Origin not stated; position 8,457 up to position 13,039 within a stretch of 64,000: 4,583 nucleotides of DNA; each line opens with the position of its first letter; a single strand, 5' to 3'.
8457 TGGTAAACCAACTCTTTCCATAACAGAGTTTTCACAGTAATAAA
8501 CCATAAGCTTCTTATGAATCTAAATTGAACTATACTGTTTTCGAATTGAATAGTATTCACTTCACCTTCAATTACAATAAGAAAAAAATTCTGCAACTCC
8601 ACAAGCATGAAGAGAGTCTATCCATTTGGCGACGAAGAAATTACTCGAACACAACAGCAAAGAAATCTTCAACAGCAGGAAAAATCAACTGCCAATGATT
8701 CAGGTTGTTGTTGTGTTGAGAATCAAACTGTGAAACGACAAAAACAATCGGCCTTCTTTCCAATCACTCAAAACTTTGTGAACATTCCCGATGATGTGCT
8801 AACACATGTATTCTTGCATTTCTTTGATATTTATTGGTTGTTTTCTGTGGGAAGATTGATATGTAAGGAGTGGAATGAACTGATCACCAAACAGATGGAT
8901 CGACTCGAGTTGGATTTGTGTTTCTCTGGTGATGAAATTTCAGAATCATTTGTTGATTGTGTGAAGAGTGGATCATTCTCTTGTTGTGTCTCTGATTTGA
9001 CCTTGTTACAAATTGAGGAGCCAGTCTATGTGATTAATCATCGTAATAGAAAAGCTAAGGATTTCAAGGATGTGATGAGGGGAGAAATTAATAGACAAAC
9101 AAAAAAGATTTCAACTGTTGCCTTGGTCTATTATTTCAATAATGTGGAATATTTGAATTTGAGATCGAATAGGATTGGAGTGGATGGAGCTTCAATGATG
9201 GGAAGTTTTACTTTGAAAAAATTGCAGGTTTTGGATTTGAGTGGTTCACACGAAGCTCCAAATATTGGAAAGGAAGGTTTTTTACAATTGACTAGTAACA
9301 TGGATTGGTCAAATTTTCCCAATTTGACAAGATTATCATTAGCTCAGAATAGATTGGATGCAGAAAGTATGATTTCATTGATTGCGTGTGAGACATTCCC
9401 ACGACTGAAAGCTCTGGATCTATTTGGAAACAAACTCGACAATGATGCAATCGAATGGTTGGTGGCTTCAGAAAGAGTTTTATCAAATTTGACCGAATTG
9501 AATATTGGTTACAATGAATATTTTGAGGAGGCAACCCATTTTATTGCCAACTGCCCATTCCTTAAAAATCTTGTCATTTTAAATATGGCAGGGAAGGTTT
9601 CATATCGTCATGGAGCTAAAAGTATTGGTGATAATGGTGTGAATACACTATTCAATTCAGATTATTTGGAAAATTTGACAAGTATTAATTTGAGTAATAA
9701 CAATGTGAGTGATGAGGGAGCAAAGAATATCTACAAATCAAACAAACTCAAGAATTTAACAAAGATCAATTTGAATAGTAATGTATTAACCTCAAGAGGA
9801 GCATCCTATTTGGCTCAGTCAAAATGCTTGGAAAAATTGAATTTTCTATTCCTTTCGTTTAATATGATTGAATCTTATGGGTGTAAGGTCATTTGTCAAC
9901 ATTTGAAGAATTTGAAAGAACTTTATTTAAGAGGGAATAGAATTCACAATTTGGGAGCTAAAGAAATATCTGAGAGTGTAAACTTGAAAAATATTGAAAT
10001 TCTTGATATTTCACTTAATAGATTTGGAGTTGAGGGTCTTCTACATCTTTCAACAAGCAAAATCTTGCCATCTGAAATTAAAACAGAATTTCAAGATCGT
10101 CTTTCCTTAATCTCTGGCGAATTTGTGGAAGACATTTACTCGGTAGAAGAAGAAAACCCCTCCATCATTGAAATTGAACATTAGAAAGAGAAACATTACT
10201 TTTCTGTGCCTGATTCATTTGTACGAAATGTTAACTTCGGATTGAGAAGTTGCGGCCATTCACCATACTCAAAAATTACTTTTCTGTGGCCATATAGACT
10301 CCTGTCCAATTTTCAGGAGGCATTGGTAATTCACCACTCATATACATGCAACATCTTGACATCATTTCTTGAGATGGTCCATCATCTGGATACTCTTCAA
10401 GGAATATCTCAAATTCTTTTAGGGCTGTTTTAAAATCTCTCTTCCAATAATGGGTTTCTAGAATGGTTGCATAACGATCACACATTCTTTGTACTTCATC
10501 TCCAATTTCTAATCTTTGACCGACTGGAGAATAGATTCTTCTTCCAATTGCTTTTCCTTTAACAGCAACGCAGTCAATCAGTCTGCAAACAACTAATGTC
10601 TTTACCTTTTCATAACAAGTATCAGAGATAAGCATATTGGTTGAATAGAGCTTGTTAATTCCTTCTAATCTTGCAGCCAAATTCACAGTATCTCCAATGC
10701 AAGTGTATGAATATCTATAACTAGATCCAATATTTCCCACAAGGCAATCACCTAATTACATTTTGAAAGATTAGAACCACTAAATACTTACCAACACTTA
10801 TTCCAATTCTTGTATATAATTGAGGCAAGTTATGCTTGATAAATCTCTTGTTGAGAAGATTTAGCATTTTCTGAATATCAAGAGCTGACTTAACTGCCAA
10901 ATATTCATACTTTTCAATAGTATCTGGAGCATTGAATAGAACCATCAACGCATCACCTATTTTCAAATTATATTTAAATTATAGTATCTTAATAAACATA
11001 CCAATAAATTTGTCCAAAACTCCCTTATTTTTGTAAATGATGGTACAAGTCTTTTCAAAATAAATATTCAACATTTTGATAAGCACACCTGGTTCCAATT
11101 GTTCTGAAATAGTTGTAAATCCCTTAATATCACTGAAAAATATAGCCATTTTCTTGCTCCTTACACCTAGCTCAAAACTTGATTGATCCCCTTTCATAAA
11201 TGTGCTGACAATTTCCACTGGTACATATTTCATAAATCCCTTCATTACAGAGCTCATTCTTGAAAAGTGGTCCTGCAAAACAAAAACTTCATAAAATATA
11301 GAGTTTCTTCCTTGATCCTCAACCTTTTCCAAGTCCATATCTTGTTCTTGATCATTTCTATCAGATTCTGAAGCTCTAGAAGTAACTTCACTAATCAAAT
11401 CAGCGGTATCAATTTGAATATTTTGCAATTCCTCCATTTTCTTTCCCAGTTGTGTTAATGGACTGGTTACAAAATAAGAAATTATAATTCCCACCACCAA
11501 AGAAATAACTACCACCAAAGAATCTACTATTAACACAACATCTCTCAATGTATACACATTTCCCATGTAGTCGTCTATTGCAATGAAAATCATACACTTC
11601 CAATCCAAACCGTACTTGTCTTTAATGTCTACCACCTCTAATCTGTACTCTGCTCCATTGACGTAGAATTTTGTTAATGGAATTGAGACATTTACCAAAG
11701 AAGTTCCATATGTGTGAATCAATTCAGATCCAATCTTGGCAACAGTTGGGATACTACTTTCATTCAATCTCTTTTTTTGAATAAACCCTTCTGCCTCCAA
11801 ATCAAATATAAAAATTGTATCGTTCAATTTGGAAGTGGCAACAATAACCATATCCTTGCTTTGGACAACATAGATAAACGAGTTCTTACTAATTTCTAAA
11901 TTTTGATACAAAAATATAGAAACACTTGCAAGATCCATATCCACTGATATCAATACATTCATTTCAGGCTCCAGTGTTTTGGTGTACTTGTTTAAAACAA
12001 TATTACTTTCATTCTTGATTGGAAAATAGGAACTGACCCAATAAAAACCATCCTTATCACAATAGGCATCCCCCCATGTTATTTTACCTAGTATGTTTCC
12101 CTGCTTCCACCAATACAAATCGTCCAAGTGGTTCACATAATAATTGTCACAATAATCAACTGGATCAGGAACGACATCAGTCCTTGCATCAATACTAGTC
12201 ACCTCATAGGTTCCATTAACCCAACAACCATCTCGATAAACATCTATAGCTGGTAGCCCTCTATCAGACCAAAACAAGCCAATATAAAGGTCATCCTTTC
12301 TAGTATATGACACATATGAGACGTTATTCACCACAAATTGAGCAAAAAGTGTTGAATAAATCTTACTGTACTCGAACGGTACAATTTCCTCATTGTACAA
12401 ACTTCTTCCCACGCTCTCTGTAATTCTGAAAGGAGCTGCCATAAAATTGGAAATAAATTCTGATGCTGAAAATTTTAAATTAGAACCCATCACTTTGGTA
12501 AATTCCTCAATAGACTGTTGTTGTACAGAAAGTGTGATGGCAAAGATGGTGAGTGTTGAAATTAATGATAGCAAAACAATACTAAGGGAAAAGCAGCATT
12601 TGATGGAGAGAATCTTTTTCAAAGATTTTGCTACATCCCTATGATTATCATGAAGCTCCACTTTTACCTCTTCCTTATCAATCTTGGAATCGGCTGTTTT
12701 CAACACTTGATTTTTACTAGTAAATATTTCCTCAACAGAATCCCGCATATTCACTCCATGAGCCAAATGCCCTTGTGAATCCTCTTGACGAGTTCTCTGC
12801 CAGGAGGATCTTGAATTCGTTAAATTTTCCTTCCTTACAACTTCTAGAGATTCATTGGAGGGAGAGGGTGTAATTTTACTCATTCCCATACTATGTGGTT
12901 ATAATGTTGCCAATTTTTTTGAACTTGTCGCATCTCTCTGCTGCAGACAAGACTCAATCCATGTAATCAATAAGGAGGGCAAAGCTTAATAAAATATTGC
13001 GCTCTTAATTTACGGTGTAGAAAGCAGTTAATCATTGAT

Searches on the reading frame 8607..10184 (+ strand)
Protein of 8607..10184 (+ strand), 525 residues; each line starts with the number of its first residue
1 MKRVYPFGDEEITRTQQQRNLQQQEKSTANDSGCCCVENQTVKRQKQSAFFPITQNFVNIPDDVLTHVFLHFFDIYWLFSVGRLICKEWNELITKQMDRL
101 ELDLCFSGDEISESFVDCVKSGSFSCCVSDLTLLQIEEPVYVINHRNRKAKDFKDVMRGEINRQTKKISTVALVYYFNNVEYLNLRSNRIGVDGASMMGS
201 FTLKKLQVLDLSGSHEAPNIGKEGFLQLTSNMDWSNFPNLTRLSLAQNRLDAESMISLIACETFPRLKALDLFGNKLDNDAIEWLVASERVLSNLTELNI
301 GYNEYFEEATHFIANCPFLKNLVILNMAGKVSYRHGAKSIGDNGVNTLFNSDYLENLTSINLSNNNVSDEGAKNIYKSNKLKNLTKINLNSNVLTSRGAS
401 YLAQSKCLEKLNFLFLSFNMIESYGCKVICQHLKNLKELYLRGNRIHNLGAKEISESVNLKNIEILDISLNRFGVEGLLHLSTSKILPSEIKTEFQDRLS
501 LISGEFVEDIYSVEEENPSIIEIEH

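Call 36: search_protein_families(library=pfam, proteins=[window:8607-10184:+])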
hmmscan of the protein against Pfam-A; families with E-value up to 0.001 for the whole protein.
window:8607-10184:+ (525 aa): 5 families
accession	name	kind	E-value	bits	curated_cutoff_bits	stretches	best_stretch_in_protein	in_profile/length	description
PF13516.12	LRR_6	-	5.1e-21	73.4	23.4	0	355-375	3-23/24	Leucine Rich repeat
PF12799.13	LRR_4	-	1.3e-18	67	27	2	434-471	1-33/44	Leucine Rich repeats (2 copies)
PF13855.12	LRR_8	-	3.4e-11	43.2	27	0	236-277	23-61/61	Leucine rich repeat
PF00560.39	LRR_1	-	6.9e-10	37.5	20.6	0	356-371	1-16/23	Leucine Rich Repeat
PF24758.1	LRR_At5g56370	-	0.00027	21.1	27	0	198-296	5-92/227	FBD-associated F-box protein At5g56370, LRR repeats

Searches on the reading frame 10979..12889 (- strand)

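Call 36: search_protein_families(library=pfam, proteins=[window:10979-12889:-])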
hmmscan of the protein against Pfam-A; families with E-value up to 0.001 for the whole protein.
window:10979-12889:- (636 aa): 1 family
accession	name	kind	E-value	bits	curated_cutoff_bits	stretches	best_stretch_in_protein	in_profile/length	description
PF00211.25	Guanylate_cyc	-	0.00012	22.1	21.9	1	578-622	6-50/183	Adenylate and Guanylate cyclase catalytic domain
